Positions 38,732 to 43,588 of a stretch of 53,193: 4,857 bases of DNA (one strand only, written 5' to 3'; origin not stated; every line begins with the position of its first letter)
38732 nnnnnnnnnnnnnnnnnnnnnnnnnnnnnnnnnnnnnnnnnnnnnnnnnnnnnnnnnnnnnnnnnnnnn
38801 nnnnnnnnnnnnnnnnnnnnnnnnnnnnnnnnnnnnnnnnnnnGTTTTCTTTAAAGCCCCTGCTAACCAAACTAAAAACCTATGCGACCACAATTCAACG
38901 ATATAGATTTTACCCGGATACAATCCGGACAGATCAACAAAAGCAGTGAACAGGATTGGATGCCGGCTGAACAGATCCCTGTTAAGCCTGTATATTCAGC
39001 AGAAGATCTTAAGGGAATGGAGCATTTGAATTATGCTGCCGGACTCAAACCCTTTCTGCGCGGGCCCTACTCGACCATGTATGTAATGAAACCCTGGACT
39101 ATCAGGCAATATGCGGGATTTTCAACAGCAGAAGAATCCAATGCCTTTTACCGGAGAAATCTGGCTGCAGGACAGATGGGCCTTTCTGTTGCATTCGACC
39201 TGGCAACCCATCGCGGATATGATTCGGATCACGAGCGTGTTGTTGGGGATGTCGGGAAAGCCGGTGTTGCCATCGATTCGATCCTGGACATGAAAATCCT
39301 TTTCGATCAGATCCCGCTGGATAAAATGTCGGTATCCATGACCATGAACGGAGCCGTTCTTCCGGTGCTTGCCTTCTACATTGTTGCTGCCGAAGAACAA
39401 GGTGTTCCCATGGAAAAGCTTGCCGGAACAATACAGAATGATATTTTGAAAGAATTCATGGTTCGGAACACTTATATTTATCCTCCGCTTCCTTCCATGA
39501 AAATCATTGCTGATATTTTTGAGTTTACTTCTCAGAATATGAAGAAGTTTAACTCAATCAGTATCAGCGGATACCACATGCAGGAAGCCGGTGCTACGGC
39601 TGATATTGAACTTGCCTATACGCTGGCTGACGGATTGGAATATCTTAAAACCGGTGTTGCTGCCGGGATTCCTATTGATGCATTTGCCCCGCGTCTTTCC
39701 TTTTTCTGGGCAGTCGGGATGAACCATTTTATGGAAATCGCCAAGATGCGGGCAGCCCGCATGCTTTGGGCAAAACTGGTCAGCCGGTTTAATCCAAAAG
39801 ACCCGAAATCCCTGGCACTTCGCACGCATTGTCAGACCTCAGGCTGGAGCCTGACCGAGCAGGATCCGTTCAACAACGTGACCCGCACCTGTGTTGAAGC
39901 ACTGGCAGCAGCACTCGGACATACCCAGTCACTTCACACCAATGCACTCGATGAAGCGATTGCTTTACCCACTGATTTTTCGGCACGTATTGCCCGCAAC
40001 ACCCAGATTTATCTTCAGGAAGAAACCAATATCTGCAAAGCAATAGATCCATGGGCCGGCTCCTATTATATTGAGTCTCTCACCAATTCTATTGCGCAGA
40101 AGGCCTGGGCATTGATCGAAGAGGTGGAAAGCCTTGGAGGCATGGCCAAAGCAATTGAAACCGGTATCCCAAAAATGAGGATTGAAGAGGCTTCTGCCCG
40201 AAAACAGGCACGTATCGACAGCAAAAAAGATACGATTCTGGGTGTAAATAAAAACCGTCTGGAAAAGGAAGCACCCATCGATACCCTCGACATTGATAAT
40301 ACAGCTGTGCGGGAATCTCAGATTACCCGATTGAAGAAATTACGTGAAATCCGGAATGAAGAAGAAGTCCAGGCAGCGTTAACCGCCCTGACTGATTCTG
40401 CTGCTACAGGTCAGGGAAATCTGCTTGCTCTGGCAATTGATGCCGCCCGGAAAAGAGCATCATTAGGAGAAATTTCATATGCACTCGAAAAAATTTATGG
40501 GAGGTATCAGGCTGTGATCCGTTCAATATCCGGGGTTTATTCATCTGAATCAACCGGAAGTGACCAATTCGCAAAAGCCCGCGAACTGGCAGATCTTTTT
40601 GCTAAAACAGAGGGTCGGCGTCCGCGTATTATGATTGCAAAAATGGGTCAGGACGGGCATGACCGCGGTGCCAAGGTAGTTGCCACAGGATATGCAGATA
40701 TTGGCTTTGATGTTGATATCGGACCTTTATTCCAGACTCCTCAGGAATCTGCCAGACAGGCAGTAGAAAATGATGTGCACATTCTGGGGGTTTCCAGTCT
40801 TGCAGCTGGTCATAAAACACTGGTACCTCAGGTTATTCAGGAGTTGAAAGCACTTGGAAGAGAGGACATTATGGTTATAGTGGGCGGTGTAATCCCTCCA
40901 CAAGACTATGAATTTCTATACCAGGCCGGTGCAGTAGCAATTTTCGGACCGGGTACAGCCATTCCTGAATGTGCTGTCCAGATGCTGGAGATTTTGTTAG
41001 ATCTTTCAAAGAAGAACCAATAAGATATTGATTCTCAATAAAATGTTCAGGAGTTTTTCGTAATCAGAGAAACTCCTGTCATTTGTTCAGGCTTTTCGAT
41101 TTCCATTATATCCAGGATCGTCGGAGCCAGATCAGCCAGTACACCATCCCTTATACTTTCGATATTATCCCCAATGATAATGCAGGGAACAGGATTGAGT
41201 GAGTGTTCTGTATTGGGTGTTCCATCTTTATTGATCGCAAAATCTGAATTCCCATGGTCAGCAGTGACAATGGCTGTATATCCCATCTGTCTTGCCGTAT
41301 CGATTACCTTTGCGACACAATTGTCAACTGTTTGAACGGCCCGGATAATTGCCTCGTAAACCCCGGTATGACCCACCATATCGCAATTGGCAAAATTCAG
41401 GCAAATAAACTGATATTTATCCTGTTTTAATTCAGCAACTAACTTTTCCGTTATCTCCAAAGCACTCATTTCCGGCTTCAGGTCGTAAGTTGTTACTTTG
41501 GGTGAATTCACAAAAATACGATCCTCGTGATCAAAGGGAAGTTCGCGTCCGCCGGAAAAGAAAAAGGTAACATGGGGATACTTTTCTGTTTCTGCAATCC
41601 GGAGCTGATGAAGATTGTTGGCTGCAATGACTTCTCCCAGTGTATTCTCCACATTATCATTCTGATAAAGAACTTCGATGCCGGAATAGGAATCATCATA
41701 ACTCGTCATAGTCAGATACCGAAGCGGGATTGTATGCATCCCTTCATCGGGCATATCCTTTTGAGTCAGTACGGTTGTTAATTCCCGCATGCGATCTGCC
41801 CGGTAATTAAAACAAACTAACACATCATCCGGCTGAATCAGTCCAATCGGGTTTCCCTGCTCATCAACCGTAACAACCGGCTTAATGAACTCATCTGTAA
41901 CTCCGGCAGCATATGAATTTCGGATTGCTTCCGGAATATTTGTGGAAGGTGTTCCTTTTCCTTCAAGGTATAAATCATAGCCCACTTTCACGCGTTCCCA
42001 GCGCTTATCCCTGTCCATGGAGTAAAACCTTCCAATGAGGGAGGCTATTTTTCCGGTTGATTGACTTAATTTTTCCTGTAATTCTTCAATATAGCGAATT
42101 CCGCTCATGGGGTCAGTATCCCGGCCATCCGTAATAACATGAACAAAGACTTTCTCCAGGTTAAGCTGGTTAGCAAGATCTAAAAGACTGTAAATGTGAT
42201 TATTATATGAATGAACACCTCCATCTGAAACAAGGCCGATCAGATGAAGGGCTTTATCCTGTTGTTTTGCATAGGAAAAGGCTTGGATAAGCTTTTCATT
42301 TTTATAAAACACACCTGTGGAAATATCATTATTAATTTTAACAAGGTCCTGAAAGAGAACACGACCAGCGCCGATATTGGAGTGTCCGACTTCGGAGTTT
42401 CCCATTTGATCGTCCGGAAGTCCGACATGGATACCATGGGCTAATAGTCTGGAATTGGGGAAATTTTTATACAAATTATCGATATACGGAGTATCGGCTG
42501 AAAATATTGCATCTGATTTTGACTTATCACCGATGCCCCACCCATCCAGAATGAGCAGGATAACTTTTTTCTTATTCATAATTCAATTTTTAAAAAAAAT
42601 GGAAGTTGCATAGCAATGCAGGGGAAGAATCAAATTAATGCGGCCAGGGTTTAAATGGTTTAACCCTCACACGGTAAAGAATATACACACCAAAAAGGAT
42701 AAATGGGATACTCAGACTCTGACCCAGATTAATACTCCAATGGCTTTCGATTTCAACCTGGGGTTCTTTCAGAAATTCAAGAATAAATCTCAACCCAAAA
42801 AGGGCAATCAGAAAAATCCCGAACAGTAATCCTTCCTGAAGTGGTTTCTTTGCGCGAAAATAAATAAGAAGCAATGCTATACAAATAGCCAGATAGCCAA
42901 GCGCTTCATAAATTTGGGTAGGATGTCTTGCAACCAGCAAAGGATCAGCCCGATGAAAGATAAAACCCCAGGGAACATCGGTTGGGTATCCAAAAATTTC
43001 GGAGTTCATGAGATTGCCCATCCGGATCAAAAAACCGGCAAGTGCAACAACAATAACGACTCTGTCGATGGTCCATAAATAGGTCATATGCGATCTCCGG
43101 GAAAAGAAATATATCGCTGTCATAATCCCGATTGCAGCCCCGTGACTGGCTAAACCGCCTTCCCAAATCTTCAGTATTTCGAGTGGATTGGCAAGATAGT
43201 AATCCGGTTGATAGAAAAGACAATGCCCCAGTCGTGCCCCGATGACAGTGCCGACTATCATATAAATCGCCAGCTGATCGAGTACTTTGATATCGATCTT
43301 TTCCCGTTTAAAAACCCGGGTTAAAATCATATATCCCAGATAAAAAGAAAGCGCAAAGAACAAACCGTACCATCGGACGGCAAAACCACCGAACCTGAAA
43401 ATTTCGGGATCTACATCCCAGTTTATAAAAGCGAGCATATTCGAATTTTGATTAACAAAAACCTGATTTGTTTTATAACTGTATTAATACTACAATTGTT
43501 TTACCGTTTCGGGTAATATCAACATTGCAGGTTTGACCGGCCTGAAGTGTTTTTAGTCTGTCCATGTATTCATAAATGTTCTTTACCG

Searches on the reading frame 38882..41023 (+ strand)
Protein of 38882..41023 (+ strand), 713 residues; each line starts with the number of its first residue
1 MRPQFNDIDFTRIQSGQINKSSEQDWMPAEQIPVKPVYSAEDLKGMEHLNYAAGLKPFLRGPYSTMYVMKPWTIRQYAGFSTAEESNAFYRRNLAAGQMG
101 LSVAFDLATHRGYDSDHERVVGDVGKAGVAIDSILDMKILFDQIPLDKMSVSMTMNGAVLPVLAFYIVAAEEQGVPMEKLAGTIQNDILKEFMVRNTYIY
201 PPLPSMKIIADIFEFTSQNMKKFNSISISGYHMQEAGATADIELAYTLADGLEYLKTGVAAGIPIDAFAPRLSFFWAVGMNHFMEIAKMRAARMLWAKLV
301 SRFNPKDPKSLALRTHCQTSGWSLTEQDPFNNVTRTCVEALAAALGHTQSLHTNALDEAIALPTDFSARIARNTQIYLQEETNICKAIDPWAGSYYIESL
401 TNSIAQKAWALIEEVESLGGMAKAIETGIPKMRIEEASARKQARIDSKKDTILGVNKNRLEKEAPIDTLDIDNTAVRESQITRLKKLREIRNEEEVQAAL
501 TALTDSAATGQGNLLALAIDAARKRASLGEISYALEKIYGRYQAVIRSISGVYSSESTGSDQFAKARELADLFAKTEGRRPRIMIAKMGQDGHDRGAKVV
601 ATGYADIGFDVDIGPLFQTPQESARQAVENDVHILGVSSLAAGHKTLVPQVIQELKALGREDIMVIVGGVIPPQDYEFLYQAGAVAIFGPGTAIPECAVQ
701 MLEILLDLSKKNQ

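Call 71: search_protein_families(library=pfam, proteins=[window:38882-41023:+], max_evalue=0.00001)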
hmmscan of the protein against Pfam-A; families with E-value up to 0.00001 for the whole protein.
window:38882-41023:+ (713 aa): 2 families
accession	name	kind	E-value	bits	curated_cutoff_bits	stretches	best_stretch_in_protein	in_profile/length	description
PF01642.28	MM_CoA_mutase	-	6.7e-231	767.7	22.1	1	30-540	4-512/512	Methylmalonyl-CoA mutase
PF02310.24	B12-binding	-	1.8e-18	66.9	32.1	1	582-693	2-115/121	B12 binding domain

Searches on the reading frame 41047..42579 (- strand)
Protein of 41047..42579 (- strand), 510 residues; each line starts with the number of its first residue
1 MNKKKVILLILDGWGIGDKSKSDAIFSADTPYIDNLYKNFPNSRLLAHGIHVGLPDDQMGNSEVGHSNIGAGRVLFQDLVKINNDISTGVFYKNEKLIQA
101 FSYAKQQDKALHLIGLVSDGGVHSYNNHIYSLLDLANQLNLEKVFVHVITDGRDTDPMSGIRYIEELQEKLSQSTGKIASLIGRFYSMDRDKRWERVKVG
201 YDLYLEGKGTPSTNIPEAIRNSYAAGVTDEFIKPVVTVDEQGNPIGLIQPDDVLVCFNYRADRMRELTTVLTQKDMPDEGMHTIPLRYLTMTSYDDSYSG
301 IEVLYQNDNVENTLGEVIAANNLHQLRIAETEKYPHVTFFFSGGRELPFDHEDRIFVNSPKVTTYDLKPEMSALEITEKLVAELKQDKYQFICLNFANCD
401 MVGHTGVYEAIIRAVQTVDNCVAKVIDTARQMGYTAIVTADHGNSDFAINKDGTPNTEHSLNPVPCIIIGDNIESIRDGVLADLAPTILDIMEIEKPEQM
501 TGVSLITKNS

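Call 7: search_protein_families(library=pfam, proteins=[window:41047-42579:-], max_evalue=0.001)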
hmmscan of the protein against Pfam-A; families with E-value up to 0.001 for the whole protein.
window:41047-42579:- (510 aa): 3 families
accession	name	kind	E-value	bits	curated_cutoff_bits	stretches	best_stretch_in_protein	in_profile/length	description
PF01676.23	Metalloenzyme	-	4.8e-81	272.4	24.3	1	4-495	1-251/252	Metalloenzyme superfamily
PF06415.18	iPGM_N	-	1.8e-77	260.2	27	1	82-296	1-217/217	BPG-independent PGAM N-terminus (iPGM_N)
PF01663.27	Phosphodiest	-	3.2e-07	30.7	23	1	379-448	147-225/342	Type I phosphodiesterase / nucleotide pyrophosphatase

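Call 8: search_protein_families(library=ncbifam, proteins=[window:41047-42579:-], max_evalue=0.001)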
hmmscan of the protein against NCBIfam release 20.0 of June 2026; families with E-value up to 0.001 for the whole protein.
window:41047-42579:- (510 aa): 11 families
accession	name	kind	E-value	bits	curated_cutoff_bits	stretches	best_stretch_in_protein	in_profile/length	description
TIGR01307.1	pgm_bpd_ind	equivalog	1.7e-190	633.8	330.65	1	4-506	1-504/504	2,3-bisphosphoglycerate-independent phosphoglycerate mutase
NF003897.0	PRK05434.1-5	equivalog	1.2e-158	528.9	862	1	2-506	4-511/514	2,3-bisphosphoglycerate-independent phosphoglycerate mutase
NF009049.0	PRK12383.1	equivalog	3e-11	42.9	254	1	372-500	270-394/408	phosphopentomutase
NF003104.0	PRK04024.1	equivalog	3.9e-10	39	489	1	375-474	282-371/412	2,3-bisphosphoglycerate-independent phosphoglycerate mutase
NF003766.0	PRK05362.1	equivalog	8.5e-10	37.9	256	1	375-499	265-387/396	phosphopentomutase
TIGR00306.2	apgM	subfamily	2.9e-09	36.4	320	1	378-475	281-371/403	2,3-bisphosphoglycerate-independent phosphoglycerate mutase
NF003160.0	PRK04135.1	equivalog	4.9e-06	25.4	468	0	384-471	283-359/403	2,3-bisphosphoglycerate-independent phosphoglycerate mutase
TIGR02535.1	hyp_Hser_kinase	hypoth_equivalog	0.00011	21.1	446.3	1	388-472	284-363/397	proposed homoserine kinase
NF033445.1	BREX_PglZ_4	exception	0.00039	19.1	140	1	397-454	546-606/741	BREX-4 system phosphatase PglZ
TIGR01696.1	deoB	equivalog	0.0008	18.3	341.2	0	372-498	253-377/381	phosphopentomutase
NF003242.0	PRK04200.1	equivalog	0.00082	18.3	426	0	388-474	283-363/395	cofactor-independent phosphoglycerate mutase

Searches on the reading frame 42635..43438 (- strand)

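Call 7: search_protein_families(library=pfam, proteins=[window:42635-43438:-], max_evalue=0.001)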
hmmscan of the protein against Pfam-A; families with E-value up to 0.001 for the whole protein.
window:42635-43438:- (267 aa): 1 family
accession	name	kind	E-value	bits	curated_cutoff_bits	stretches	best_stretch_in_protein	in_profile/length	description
PF01790.23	LGT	-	2.1e-70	237.2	24.9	1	11-255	1-239/240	Prolipoprotein diacylglyceryl transferase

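Call 8: search_protein_families(library=ncbifam, proteins=[window:42635-43438:-], max_evalue=0.001)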
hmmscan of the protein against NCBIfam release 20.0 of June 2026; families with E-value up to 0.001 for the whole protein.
window:42635-43438:- (267 aa): 7 families
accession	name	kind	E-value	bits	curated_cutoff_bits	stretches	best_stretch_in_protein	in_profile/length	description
NF000775.0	PRK00052.2-5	equivalog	2.4e-50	171.5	428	1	3-259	2-279/288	prolipoprotein diacylglyceryl transferase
TIGR00544.1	lgt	equivalog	1e-47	162.9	118.9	1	9-254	10-266/280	prolipoprotein diacylglyceryl transferase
NF000784.0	PRK00052.4-5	subfamily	7.6e-30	104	409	1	10-161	2-153/298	prolipoprotein diacylglyceryl transferase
NF000779.0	PRK00052.3-5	equivalog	7.7e-30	104.5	405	1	8-254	5-243/257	prolipoprotein diacylglyceryl transferase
NF000778.0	PRK00052.3-4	equivalog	2e-23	83.3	334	1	12-254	4-241/252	prolipoprotein diacylglyceryl transferase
NF009611.0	PRK13108.1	equivalog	7.7e-12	44.9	636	1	14-237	16-257/476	prolipoprotein diacylglyceryl transferase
NF000780.0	PRK00052.4-1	equivalog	0.00061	19.1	547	0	29-151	38-162/327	prolipoprotein diacylglyceryl transferase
